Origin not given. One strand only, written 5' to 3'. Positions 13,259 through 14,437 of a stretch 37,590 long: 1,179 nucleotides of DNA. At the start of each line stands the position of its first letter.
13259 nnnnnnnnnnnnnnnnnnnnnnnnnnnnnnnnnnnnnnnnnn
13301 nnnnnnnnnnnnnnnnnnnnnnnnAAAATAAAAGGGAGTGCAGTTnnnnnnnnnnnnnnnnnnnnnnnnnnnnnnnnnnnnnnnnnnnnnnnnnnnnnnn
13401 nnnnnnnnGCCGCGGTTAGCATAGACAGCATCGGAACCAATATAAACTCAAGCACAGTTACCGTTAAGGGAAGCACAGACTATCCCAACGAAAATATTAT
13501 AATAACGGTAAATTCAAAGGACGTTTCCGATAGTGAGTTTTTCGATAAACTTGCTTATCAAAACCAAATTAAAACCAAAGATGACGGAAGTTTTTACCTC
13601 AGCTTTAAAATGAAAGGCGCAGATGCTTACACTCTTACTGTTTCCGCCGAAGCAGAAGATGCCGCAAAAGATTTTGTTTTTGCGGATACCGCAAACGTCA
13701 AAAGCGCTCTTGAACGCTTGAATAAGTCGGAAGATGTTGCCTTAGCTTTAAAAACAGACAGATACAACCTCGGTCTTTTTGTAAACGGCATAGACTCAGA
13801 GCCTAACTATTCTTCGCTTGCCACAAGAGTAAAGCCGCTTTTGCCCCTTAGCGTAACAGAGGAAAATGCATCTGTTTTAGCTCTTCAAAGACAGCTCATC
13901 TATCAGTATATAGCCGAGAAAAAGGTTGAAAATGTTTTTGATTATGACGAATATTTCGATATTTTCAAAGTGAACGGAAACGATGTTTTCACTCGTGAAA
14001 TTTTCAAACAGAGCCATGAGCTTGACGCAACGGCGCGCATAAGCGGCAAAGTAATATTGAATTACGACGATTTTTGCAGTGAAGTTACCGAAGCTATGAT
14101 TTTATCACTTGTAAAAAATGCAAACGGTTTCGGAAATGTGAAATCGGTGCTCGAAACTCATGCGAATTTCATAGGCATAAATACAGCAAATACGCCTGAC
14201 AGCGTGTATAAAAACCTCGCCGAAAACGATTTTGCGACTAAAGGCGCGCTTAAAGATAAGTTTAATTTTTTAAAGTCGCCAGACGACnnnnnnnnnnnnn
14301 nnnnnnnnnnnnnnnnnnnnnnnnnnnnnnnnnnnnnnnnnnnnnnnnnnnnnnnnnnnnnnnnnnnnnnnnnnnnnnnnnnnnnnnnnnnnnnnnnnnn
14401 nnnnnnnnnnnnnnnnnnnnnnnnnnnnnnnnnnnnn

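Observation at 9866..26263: Surface glycan-processing gene string: GH-A enzymes, LamG-only proteins and three SLH proteins, with no recognisable anchor on the enzymes or lectins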

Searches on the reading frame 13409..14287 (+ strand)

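Call 20: search_protein_families(library=pfam, proteins=[window:13409-14287:+], max_evalue=5)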
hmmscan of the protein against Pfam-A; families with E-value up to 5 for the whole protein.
seq(293 aa): 2 families
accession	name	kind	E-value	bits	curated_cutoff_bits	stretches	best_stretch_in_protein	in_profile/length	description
PF09136.16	Glucodextran_B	-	0.093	13.1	27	1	9-69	11-55/83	Glucodextranase, domain B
PF12167.14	Arm-DNA-bind_2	-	0.16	12.4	22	1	139-183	21-61/65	Arm DNA-binding domain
